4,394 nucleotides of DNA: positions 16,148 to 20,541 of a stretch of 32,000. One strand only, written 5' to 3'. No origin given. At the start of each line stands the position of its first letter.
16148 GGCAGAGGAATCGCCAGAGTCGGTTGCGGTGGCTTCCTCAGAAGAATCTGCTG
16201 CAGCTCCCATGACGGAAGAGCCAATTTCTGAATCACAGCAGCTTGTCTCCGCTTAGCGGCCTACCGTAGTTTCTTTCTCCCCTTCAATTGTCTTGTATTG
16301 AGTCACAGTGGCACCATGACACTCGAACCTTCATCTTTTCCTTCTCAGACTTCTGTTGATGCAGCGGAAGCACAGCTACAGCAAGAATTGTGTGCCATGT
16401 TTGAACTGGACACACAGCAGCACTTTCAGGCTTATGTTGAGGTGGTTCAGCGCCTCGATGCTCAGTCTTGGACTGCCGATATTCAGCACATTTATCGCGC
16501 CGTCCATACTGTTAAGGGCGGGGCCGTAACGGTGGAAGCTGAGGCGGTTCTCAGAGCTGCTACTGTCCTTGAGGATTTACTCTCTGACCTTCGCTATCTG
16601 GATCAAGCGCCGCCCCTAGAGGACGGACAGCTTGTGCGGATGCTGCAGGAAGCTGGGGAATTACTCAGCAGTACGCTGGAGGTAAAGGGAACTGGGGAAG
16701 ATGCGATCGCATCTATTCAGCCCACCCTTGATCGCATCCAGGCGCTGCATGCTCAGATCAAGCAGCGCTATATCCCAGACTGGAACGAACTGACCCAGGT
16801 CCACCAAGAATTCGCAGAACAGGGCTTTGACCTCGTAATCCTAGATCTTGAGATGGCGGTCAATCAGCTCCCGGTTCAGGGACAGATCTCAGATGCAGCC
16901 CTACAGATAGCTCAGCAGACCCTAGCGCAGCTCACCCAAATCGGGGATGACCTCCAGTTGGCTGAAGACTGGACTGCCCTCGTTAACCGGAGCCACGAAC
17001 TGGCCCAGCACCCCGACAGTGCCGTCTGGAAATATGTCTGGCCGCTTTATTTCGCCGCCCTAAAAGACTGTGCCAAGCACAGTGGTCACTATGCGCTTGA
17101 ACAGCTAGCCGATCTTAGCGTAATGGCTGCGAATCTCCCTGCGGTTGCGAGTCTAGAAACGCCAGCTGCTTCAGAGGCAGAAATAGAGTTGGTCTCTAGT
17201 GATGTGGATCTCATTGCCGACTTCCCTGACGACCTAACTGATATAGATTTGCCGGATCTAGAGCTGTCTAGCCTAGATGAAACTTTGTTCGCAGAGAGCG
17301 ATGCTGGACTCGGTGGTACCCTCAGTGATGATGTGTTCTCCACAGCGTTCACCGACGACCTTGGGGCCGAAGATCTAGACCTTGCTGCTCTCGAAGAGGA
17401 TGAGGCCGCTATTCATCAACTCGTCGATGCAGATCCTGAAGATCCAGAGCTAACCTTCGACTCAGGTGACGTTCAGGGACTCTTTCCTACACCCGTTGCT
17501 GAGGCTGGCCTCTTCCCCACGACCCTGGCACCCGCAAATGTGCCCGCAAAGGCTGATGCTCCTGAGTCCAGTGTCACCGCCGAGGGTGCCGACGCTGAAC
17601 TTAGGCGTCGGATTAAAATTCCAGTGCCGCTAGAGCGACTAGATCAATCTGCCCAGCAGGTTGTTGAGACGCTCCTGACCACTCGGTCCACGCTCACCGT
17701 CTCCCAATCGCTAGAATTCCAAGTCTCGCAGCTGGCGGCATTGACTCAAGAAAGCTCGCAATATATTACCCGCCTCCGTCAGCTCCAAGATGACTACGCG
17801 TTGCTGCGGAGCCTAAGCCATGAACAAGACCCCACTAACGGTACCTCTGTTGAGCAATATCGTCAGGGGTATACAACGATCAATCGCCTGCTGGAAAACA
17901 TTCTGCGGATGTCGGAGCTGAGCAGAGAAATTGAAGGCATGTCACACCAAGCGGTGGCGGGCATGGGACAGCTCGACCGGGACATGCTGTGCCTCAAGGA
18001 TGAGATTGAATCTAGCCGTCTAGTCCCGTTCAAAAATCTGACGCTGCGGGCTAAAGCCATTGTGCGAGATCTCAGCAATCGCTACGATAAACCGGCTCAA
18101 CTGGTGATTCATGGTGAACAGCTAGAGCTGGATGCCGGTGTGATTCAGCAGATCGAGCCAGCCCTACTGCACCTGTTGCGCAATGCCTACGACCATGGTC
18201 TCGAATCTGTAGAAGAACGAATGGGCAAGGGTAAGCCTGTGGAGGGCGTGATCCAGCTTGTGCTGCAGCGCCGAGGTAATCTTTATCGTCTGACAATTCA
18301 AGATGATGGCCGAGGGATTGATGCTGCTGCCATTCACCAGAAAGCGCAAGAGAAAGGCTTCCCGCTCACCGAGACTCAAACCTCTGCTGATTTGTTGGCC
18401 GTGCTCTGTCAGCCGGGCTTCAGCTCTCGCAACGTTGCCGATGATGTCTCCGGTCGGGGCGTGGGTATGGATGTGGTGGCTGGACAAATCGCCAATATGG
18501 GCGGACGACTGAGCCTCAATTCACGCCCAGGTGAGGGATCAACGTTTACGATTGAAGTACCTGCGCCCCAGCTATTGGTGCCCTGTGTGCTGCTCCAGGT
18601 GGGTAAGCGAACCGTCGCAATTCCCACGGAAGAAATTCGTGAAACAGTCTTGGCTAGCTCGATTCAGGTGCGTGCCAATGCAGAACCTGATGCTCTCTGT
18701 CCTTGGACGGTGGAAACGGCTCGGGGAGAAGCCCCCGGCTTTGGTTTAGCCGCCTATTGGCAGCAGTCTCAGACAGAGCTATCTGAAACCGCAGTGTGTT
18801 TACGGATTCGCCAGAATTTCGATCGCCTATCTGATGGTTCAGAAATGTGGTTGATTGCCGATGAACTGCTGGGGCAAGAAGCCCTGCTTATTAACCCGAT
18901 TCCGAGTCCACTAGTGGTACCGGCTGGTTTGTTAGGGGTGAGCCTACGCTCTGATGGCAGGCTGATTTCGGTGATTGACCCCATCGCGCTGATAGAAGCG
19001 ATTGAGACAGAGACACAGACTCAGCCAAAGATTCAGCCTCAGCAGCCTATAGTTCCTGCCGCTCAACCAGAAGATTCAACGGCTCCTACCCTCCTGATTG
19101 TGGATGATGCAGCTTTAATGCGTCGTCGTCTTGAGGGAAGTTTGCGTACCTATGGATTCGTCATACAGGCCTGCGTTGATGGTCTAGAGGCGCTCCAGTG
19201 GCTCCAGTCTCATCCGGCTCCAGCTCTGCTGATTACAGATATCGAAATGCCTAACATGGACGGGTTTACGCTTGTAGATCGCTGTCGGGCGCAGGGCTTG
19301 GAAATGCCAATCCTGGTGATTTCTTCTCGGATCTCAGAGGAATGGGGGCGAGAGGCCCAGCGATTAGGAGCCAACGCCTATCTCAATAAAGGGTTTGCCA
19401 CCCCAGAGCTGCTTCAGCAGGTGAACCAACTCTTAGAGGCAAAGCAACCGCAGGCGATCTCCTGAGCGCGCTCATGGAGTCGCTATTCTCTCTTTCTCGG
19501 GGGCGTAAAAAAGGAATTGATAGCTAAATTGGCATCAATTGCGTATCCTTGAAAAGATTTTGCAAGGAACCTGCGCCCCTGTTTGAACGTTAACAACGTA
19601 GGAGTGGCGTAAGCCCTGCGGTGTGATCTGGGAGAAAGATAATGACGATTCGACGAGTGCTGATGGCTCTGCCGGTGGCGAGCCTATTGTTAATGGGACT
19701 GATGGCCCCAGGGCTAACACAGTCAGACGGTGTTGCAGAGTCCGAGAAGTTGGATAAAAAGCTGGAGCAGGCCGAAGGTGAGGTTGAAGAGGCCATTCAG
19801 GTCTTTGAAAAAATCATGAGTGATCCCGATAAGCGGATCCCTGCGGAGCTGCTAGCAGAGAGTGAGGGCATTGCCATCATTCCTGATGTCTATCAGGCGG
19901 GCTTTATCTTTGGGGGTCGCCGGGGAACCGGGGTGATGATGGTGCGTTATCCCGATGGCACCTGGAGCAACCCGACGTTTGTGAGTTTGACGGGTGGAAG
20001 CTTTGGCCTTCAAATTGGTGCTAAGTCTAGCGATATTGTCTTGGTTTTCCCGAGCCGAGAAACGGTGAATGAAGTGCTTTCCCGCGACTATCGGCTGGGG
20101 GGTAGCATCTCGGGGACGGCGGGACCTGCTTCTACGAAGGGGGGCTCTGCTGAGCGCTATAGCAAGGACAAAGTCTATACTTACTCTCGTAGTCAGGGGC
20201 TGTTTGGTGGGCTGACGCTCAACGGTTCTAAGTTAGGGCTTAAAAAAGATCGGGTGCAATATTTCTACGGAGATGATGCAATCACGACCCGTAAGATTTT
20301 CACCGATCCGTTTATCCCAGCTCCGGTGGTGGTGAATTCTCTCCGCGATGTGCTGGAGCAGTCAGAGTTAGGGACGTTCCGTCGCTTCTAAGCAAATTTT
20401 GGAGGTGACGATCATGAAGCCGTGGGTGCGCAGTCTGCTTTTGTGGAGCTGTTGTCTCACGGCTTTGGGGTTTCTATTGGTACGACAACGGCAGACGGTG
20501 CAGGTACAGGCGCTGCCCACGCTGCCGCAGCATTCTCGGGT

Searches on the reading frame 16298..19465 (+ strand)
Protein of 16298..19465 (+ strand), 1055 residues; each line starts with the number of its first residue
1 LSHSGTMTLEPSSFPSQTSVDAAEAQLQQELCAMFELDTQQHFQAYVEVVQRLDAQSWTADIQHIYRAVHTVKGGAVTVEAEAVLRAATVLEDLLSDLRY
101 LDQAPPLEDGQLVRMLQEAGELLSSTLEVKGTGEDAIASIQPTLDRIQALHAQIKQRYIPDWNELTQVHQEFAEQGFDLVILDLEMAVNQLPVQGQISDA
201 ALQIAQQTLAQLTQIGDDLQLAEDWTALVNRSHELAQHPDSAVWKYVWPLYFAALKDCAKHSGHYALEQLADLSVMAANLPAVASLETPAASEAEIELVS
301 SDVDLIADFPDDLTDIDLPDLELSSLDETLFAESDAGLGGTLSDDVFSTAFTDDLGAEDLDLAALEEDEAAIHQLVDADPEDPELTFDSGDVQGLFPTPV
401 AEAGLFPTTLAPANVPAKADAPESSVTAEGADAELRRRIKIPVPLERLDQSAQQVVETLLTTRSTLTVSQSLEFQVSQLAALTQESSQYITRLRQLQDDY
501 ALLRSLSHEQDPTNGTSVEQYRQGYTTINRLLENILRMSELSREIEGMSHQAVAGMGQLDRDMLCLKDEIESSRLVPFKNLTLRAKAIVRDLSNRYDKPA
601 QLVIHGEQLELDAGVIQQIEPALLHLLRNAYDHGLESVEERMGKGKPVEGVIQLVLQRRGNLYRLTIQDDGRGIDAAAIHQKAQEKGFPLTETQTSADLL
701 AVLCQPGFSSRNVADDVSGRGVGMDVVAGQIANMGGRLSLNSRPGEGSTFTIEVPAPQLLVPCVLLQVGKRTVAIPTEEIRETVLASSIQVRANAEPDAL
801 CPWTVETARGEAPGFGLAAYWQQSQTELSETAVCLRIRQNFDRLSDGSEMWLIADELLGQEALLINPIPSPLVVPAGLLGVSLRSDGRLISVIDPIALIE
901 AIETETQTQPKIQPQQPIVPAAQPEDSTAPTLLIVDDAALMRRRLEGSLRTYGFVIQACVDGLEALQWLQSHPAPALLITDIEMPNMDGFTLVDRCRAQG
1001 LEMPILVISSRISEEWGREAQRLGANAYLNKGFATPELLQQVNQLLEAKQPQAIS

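Call 24: search_protein_families(library=pfam, proteins=[window:16298-19465:+], max_evalue=0.00001)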
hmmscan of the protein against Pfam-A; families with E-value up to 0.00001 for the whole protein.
window:16298-19465:+ (1055 aa): 3 families
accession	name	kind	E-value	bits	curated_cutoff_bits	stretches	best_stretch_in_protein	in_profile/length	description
PF00072.30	Response_reg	-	1.1e-24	87.2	30.2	1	933-1042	2-110/111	Response regulator receiver domain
PF02518.31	HATPase_c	-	1.1e-14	55.3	26.4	1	618-757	5-110/111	Histidine kinase-, DNA gyrase B-, and HSP90-like ATPase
PF01627.28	Hpt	-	1e-06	29.3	24.6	1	39-119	10-81/84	Hpt domain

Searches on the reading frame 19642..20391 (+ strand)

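Call 24: search_protein_families(library=pfam, proteins=[window:19642-20391:+], max_evalue=0.00001)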
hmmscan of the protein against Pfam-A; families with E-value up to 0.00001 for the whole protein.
window:19642-20391:+ (249 aa): 1 family
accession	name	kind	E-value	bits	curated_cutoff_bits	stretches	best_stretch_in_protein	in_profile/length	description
PF04366.17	Ysc84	-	5.4e-26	91.2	25.1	1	117-240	1-126/127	Las17-binding protein actin regulator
